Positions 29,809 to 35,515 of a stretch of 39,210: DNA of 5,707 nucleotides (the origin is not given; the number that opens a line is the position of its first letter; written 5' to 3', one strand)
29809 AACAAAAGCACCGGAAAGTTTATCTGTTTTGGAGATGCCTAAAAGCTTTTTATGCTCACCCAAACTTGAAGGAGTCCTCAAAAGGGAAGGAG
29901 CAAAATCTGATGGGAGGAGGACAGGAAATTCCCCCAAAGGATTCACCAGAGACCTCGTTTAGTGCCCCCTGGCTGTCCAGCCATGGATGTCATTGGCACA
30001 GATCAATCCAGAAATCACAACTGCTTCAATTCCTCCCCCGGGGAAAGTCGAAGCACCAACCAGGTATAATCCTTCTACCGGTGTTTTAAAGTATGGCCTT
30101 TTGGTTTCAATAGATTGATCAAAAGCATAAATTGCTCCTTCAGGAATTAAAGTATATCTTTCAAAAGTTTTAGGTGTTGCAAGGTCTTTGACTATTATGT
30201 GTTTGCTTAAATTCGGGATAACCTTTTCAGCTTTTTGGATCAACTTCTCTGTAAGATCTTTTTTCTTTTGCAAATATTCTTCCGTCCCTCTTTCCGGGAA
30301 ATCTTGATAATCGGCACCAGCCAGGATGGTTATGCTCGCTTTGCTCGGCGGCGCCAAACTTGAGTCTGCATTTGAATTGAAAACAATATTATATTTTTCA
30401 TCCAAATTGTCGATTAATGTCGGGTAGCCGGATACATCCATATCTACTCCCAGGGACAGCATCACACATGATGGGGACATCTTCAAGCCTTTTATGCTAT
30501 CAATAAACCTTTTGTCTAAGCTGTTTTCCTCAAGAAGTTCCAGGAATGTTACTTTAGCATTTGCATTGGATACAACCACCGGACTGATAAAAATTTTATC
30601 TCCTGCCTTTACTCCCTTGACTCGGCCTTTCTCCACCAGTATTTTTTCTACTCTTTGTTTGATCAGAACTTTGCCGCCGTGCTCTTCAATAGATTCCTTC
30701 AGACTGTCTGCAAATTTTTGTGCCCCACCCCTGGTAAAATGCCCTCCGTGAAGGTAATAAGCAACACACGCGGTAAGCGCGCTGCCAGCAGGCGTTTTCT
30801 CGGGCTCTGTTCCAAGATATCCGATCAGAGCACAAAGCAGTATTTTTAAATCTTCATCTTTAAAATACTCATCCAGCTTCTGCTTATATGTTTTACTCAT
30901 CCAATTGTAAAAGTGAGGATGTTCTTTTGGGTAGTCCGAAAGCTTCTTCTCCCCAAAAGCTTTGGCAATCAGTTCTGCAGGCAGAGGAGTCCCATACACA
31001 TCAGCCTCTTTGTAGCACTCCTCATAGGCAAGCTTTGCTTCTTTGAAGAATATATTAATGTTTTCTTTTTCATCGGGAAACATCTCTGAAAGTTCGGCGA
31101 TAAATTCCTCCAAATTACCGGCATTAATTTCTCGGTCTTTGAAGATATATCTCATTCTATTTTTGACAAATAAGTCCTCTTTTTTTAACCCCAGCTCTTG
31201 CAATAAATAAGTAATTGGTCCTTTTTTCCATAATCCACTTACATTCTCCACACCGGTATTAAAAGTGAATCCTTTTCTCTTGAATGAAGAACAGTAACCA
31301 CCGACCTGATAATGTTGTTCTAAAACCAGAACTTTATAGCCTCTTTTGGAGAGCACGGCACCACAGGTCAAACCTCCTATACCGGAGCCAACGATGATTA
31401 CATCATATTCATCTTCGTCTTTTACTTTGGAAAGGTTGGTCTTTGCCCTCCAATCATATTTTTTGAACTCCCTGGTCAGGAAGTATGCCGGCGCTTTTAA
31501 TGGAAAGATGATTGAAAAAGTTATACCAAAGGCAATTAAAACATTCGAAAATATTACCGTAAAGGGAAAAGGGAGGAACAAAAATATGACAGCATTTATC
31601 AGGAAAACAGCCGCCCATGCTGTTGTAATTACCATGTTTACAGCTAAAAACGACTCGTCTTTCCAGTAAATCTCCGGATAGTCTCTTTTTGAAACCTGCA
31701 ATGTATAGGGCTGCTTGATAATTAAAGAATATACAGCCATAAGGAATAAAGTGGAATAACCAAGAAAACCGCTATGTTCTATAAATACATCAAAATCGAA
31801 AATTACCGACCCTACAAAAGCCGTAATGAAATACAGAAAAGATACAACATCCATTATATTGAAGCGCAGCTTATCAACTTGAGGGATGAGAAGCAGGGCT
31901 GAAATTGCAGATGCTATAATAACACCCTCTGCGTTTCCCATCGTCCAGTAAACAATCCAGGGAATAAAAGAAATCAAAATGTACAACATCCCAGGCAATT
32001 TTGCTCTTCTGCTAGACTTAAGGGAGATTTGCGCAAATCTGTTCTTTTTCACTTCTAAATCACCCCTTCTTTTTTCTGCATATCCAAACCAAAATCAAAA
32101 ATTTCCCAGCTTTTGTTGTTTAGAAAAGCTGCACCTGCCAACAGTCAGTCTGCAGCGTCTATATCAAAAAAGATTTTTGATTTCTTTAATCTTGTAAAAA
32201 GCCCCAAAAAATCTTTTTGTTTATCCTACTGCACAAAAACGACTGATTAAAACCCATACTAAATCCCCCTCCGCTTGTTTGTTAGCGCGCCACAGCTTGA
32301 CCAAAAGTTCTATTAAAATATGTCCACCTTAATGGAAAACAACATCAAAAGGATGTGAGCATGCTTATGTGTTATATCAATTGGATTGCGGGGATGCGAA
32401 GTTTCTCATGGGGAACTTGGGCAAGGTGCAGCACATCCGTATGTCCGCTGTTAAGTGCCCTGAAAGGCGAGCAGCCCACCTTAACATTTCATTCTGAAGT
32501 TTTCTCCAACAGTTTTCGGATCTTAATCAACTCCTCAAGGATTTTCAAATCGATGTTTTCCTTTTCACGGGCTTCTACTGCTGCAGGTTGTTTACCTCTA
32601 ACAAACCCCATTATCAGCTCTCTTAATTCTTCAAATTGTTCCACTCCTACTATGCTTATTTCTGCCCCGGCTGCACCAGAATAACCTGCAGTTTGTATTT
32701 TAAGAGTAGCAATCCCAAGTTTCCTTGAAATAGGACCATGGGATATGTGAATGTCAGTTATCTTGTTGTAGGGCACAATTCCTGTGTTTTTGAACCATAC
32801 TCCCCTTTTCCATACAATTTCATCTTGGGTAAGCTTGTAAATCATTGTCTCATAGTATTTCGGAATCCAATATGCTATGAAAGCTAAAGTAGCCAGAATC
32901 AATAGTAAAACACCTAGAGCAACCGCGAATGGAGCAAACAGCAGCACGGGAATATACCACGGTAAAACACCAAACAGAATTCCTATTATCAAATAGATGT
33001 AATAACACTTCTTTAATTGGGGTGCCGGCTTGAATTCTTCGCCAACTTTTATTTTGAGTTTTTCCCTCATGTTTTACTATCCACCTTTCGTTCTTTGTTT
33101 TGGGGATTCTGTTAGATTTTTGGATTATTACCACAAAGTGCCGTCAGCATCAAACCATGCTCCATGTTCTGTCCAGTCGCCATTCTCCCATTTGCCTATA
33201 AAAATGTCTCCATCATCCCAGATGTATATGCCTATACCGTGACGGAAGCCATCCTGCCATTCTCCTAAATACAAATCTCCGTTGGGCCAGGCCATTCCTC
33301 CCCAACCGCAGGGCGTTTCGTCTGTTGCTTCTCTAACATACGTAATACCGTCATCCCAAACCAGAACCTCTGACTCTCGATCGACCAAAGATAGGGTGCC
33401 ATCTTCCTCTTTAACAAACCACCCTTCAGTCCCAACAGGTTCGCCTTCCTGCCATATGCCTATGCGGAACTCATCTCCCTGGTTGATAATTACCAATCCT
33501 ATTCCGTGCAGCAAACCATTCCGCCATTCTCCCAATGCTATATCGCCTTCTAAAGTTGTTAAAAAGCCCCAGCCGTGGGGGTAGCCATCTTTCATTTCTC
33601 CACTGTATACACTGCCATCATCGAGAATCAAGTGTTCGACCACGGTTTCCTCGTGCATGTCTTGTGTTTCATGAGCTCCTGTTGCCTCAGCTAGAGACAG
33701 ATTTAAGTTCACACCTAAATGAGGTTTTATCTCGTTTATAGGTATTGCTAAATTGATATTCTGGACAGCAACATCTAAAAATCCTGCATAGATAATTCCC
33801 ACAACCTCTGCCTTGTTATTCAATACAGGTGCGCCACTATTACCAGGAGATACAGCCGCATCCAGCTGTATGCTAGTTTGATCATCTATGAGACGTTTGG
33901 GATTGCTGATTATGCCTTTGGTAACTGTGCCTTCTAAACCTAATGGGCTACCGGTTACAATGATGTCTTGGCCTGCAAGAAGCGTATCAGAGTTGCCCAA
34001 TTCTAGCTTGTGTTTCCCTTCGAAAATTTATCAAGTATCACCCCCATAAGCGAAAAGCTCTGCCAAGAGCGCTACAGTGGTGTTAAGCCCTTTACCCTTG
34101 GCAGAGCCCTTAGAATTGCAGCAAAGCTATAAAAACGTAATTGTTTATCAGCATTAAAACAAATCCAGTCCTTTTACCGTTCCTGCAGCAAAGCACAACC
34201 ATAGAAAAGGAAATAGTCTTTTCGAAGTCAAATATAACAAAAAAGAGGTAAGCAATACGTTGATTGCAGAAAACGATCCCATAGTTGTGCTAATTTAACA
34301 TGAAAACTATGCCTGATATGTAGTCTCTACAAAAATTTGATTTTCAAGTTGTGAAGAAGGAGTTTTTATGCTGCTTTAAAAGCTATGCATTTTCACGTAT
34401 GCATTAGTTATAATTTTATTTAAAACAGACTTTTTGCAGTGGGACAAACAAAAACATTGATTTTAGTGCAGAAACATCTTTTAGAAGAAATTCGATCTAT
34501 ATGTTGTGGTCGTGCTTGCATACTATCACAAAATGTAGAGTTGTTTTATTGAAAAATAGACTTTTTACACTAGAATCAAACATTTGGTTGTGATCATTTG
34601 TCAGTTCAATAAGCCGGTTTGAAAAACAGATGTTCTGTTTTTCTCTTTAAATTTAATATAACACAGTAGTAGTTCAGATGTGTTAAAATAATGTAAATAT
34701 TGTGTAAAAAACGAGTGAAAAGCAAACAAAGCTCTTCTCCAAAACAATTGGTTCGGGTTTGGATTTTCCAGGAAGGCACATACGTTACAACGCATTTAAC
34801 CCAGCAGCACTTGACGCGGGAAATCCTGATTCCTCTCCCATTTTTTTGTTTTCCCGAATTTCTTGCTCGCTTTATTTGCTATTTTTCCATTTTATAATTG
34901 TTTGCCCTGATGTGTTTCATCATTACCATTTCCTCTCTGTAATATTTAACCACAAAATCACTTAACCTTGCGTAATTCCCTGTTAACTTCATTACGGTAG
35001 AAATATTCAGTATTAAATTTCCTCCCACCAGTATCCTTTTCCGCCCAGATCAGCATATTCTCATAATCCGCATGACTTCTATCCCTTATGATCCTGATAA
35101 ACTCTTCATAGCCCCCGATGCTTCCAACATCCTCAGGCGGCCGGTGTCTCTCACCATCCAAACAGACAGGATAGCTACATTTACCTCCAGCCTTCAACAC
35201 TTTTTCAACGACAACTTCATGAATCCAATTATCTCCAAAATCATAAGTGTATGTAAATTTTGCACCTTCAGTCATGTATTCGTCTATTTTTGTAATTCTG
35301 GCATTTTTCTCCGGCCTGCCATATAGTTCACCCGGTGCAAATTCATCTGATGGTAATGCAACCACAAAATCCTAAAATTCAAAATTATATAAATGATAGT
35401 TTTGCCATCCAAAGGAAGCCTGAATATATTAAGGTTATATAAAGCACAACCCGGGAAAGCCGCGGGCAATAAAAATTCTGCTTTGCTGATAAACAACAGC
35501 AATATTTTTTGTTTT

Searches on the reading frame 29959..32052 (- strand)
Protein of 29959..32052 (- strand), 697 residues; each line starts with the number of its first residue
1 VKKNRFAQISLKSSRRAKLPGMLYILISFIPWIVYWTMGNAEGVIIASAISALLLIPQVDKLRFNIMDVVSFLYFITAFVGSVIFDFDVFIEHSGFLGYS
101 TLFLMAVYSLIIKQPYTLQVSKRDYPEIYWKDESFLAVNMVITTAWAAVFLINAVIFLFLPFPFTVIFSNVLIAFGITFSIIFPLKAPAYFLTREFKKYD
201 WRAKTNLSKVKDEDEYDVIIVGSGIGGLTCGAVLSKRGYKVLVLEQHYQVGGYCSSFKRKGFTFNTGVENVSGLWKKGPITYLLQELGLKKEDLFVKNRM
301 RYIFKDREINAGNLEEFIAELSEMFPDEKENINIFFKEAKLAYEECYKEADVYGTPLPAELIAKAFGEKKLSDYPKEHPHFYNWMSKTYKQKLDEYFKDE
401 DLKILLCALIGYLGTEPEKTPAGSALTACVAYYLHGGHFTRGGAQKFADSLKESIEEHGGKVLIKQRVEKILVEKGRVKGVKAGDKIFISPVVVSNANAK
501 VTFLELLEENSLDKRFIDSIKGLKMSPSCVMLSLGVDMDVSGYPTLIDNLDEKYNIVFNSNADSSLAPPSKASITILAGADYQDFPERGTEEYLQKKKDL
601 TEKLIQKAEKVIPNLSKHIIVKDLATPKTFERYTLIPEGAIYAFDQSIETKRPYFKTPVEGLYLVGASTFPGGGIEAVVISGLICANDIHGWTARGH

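Call 22: search_protein_families(library=pfam, proteins=[window:29959-32052:-], max_evalue=0.0001)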
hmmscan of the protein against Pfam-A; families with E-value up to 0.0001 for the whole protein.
window:29959-32052:- (697 aa): 8 families
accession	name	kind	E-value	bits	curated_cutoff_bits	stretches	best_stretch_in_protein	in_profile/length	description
PF01593.30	Amino_oxidase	-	1.2e-25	91.2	19.8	1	225-689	1-442/443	Flavin containing amine oxidoreductase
PF13450.12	NAD_binding_8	-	6.4e-15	55.6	21.9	1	220-274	1-55/68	NAD(P)-binding Rossmann-like domain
PF01266.30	DAO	-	2.7e-12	47.3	27.9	1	217-255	1-39/353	FAD dependent oxidoreductase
PF00890.30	FAD_binding_2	-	7.6e-09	35.7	20.4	1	217-257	1-39/414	FAD binding domain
PF01946.23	Thi4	-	1e-07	31.9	26.2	1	206-253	8-56/235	Thi4 family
PF12831.13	FAD_oxidored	-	2.2e-06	27.6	27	0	217-263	1-47/416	FAD dependent oxidoreductase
PF03486.20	HI0933_like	-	5e-05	23.3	50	0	217-251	2-36/244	HI0933-like protein Rossmann domain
PF00996.24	GDI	-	6.6e-05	22.1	23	0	213-257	2-46/436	GDP dissociation inhibitor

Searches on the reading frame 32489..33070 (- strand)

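Call 22: search_protein_families(library=pfam, proteins=[window:32489-33070:-], max_evalue=0.0001)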
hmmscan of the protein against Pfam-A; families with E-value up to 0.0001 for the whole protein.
window:32489-33070:- (193 aa): 2 families
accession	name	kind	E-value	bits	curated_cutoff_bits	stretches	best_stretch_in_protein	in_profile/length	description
PF03703.20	bPH_2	-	5.7e-19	68.6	22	1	75-153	3-78/78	Bacterial PH domain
PF24649.1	DUF7642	-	1.9e-05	25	27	1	75-154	14-92/100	Domain of unknown function (DUF7642)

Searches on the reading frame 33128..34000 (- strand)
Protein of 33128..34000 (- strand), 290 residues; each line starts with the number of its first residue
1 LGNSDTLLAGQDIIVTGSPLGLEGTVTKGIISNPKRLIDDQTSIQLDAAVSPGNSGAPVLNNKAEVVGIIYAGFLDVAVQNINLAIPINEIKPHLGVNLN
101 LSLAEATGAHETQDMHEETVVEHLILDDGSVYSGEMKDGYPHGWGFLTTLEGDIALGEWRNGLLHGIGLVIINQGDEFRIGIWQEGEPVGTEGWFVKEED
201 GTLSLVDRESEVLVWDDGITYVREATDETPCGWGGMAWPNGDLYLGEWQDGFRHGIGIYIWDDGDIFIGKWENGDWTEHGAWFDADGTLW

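Call 22: search_protein_families(library=pfam, proteins=[window:33128-34000:-], max_evalue=0.0001)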
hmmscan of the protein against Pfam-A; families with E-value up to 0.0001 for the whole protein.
window:33128-34000:- (290 aa): 3 families
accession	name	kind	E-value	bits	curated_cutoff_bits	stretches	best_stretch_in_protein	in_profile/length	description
PF13365.12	Trypsin_2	-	6.3e-12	46.9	27.6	1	2-69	72-144/144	Trypsin-like peptidase domain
PF02493.26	MORN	-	6.2e-09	35.7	22.5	1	244-265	1-22/23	MORN repeat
PF00089.32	Trypsin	-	3.5e-05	24.2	20.6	1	26-92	142-217/220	Trypsin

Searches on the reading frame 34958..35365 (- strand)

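Call 23: search_protein_families(library=pfam, proteins=[window:34958-35365:-], max_evalue=0.01)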
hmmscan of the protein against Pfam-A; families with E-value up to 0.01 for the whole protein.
window:34958-35365:- (135 aa): 1 family
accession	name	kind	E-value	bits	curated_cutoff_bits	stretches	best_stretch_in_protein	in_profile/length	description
PF07929.16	PRiA4_ORF3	-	1.7e-32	113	26.6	1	19-123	70-170/173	Plasmid pRiA4b ORF-3-like protein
